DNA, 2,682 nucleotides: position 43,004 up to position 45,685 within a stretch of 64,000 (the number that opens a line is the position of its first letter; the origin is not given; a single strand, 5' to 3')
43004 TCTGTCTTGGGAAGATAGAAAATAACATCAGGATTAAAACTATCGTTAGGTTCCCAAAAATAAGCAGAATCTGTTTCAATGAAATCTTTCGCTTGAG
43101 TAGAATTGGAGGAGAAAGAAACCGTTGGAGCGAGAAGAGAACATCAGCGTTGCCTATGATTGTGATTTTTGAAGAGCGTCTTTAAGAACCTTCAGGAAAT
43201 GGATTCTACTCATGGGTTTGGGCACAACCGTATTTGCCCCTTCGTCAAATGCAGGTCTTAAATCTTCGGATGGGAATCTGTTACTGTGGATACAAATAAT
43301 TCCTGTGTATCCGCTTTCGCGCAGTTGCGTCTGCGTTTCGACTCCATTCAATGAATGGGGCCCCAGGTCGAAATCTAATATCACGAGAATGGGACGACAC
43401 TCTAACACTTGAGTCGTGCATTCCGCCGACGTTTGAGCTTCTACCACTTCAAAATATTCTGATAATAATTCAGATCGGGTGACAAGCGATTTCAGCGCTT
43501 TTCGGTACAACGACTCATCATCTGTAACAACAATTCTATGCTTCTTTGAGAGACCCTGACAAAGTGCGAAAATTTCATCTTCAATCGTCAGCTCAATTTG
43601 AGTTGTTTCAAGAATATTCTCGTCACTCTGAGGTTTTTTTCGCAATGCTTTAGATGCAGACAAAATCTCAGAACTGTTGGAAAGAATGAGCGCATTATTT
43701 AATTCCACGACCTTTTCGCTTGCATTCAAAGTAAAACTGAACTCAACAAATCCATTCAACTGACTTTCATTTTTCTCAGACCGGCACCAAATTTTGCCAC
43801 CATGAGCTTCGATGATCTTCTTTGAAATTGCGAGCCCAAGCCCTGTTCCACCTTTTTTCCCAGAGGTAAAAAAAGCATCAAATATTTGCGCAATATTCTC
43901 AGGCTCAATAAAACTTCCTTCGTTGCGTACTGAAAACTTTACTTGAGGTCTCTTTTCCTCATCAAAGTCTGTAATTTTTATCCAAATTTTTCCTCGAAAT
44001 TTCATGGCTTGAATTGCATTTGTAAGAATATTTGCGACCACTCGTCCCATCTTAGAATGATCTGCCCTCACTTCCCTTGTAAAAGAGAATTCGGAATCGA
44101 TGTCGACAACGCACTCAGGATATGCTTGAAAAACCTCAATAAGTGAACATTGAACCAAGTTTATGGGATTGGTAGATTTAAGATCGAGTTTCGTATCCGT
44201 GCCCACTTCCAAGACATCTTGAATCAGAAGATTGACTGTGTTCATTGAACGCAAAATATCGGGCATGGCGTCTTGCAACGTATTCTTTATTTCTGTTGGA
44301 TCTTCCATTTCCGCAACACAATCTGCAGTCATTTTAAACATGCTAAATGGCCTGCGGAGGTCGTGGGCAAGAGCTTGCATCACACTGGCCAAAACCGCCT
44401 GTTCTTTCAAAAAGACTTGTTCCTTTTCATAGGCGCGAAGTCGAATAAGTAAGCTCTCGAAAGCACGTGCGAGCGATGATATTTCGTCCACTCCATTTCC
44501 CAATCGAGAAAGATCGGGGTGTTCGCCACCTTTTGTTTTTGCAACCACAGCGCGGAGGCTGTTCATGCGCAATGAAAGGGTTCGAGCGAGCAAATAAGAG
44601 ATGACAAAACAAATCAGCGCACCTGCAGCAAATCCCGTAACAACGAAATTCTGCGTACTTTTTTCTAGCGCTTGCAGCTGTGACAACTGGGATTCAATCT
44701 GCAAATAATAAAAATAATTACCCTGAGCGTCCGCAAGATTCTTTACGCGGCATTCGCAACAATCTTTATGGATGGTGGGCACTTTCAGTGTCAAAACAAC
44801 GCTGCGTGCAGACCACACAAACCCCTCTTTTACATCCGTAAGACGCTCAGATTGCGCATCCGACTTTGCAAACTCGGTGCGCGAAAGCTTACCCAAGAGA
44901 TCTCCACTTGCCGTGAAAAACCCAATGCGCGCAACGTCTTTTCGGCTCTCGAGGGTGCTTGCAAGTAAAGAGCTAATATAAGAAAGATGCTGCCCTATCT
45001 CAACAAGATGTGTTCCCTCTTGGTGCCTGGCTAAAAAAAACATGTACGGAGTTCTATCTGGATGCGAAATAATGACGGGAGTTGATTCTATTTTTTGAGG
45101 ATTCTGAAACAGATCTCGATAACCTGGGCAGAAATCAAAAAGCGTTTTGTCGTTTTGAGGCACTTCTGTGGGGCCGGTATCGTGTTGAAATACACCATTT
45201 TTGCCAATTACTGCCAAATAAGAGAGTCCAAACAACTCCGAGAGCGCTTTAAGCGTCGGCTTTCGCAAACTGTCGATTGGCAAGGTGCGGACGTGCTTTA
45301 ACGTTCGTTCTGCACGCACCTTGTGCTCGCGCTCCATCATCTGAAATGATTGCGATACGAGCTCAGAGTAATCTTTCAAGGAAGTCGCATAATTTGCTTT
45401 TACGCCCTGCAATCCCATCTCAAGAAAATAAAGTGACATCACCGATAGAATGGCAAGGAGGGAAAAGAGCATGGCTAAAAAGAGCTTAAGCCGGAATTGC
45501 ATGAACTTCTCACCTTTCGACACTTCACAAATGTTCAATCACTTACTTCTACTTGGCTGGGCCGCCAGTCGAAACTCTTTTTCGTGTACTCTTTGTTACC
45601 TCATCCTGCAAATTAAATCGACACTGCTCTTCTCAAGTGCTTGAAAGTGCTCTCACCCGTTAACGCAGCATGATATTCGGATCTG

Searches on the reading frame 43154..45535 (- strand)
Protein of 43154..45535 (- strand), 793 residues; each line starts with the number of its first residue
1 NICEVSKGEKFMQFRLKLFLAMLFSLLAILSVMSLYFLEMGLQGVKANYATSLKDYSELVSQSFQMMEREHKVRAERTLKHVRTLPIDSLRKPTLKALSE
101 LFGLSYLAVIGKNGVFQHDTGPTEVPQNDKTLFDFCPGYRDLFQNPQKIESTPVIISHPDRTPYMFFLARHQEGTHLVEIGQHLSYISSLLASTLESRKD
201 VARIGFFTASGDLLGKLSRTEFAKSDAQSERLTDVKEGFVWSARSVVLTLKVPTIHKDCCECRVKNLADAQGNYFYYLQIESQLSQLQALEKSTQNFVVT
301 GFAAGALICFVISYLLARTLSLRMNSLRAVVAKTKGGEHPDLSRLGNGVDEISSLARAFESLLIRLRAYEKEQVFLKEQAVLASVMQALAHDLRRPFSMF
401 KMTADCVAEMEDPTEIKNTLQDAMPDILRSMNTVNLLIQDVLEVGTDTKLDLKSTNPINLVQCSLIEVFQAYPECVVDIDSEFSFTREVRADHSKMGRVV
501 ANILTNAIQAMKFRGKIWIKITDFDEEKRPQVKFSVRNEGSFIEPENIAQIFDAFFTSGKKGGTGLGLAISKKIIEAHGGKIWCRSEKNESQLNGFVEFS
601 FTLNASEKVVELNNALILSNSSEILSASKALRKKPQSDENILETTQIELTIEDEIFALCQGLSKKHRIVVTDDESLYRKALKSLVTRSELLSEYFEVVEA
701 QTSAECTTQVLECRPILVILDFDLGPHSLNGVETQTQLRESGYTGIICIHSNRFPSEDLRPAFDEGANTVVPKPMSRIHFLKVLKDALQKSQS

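Call 49: search_protein_families(library=pfam, proteins=[window:43154-45535:-], max_evalue=0.00001)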
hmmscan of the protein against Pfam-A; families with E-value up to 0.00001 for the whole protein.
window:43154-45535:- (793 aa): 2 families
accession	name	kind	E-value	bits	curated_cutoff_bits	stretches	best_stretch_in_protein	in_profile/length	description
PF02518.31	HATPase_c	-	7.4e-23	81.6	26.4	1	492-603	2-107/111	Histidine kinase-, DNA gyrase B-, and HSP90-like ATPase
PF00072.30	Response_reg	-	5e-10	40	30.2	1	668-783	1-109/111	Response regulator receiver domain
